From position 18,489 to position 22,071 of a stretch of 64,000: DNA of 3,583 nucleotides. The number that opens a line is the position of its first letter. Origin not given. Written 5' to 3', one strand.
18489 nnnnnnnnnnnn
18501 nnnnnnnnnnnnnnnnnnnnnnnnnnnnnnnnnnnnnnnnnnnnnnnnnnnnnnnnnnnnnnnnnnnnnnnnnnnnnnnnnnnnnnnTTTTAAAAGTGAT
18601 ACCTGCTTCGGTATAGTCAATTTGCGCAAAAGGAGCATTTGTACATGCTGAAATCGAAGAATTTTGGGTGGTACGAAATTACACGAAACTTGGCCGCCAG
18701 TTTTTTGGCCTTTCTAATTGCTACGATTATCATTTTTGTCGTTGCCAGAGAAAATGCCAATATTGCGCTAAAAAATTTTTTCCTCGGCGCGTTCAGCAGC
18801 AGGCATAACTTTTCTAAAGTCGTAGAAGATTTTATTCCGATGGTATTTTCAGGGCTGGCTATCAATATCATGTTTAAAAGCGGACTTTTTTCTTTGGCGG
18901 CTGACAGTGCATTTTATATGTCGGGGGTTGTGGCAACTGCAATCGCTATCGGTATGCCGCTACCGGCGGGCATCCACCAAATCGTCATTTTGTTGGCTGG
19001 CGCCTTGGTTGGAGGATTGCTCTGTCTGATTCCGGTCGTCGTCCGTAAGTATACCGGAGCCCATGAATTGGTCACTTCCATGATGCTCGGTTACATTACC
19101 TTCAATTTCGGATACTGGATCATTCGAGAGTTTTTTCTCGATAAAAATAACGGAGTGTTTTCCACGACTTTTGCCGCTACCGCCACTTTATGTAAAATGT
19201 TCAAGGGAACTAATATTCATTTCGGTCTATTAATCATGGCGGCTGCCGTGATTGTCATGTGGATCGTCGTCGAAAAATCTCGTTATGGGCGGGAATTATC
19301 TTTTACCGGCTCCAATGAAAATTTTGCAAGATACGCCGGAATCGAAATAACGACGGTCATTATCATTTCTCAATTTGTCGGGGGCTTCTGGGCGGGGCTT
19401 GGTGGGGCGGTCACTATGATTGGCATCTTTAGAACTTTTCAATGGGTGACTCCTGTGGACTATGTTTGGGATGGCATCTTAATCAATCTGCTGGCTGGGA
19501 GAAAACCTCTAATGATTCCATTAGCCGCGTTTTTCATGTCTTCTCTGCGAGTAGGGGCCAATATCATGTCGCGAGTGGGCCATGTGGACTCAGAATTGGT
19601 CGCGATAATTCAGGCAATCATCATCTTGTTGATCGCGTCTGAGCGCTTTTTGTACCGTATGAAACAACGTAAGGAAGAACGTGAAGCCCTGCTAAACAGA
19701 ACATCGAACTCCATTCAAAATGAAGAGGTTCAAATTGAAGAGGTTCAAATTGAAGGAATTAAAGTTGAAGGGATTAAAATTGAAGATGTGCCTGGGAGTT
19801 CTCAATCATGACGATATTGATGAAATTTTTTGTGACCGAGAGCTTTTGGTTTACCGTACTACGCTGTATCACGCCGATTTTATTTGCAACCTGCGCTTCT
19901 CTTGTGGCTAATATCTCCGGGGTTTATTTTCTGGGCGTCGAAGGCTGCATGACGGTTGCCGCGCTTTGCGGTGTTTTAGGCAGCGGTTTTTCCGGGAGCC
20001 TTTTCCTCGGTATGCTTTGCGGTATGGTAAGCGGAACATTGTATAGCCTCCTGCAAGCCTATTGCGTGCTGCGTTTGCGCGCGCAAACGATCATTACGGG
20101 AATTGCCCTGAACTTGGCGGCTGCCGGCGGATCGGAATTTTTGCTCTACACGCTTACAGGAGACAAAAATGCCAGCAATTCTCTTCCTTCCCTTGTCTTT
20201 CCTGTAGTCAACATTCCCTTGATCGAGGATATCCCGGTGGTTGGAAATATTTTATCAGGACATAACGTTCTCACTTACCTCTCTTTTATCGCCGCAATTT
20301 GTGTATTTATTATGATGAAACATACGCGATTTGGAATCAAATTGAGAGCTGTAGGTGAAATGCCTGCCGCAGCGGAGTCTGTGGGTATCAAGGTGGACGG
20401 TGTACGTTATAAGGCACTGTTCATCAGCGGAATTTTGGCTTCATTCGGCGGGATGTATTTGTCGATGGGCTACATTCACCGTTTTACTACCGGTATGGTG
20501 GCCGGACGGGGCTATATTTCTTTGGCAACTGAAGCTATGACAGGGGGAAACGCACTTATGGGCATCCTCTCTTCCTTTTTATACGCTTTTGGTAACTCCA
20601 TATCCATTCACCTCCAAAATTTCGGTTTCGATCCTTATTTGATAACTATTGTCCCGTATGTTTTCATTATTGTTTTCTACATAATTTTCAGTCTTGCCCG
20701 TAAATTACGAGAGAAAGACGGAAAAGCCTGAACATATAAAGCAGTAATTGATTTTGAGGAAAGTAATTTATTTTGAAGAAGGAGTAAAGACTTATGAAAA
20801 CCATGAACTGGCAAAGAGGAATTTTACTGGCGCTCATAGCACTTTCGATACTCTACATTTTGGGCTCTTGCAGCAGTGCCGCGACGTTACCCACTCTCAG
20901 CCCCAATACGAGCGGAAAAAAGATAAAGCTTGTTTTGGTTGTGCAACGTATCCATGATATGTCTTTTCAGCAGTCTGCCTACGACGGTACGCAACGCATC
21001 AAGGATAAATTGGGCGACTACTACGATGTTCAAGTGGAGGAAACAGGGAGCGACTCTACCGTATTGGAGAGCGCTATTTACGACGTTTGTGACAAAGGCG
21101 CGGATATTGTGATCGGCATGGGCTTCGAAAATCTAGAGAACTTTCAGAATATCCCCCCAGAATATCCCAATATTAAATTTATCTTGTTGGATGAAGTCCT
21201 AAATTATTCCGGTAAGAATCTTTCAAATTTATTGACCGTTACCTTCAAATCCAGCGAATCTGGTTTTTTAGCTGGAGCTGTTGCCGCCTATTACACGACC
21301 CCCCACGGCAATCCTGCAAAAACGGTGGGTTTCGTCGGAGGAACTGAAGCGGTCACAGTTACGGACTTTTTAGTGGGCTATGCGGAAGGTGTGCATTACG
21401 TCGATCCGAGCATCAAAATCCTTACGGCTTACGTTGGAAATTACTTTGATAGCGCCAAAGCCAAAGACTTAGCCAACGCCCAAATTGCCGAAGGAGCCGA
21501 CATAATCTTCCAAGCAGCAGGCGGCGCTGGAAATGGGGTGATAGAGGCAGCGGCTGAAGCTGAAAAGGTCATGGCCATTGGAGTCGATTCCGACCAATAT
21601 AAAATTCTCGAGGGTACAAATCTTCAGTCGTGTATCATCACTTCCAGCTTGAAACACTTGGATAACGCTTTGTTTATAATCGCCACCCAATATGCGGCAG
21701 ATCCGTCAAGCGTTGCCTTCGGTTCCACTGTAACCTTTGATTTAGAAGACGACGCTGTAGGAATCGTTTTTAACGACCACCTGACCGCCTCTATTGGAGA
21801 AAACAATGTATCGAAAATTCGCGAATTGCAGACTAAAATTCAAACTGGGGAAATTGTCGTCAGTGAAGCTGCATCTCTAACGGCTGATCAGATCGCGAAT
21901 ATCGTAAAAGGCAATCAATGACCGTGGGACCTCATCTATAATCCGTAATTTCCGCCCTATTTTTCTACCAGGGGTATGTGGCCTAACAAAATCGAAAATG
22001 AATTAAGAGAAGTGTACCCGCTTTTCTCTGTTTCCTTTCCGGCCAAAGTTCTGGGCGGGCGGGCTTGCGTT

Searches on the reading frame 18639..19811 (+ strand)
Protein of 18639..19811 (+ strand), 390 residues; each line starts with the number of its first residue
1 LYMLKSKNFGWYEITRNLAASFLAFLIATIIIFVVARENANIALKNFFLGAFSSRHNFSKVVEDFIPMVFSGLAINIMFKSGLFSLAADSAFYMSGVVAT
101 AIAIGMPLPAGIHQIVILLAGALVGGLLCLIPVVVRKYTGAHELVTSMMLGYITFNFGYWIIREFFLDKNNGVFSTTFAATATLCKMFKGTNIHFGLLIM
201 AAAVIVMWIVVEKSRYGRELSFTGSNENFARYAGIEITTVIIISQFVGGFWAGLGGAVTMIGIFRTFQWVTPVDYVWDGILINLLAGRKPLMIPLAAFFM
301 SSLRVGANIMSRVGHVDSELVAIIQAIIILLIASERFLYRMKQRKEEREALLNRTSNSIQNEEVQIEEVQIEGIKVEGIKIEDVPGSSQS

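Call 7: search_protein_families(library=ncbifam, proteins=[window:18639-19811:+])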
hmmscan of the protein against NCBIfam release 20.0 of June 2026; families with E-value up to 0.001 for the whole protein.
window:18639-19811:+ (390 aa): 4 families
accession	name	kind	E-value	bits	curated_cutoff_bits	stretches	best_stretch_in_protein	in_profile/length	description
NF047929.1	ABC_B6_perm_2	equivalog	1.2e-31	110.1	400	1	15-345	4-335/337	putative B6 ABC transporter permease subunit 2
NF007252.0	PRK09699.1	equivalog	4.8e-07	29.4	396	1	84-260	79-243/326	D-allose ABC transporter permease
NF011612.1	PRK15038.1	equivalog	6.6e-05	22.2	500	1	64-255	38-222/322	autoinducer 2 ABC transporter permease LsrD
NF007067.0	PRK09512.1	equivalog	0.00024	20.4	398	1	72-331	62-312/321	ribose ABC transporter permease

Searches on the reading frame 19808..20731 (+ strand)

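Call 7: search_protein_families(library=ncbifam, proteins=[window:19808-20731:+])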
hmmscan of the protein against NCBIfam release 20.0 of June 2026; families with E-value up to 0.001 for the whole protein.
window:19808-20731:+ (307 aa): 5 families
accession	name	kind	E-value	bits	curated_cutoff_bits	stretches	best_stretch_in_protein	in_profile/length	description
NF047928.1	ABC_B6_perm_1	equivalog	2.8e-37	128.5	465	1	3-299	4-297/311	putative B6 ABC transporter permease subunit 1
NF047929.1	ABC_B6_perm_2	equivalog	6.1e-11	42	400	1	12-221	44-252/337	putative B6 ABC transporter permease subunit 2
NF007014.0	PRK09478.1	equivalog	7.9e-06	25.4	386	1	146-293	174-320/336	galactose/methyl galactoside ABC transporter permease MglC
TIGR03409.1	urea_trans_UrtB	equivalog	1.4e-05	24.9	250.3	1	156-290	148-277/291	urea ABC transporter permease subunit UrtB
NF007067.0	PRK09512.1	equivalog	2e-05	23.9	398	1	154-261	174-279/321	ribose ABC transporter permease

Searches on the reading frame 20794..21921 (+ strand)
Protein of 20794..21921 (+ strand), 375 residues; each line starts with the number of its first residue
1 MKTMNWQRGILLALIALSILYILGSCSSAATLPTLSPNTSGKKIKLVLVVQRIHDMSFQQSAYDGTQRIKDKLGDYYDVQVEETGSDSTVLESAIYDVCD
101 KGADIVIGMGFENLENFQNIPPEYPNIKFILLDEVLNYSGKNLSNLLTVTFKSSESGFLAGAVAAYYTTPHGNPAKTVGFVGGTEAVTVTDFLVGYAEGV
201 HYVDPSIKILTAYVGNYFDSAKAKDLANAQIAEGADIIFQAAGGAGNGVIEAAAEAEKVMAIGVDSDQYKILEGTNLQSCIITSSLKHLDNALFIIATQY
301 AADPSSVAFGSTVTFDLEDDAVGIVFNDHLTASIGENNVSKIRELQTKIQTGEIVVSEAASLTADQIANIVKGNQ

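Call 7: search_protein_families(library=ncbifam, proteins=[window:20794-21921:+])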
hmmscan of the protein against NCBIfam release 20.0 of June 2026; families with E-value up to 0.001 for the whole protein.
window:20794-21921:+ (375 aa): 1 family
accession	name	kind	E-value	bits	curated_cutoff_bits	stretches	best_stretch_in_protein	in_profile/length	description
NF047927.1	ABC_BMP_B6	equivalog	2.4e-21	76.2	400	1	53-370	13-311/314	putative B6 ABC transporter substrate-binding protein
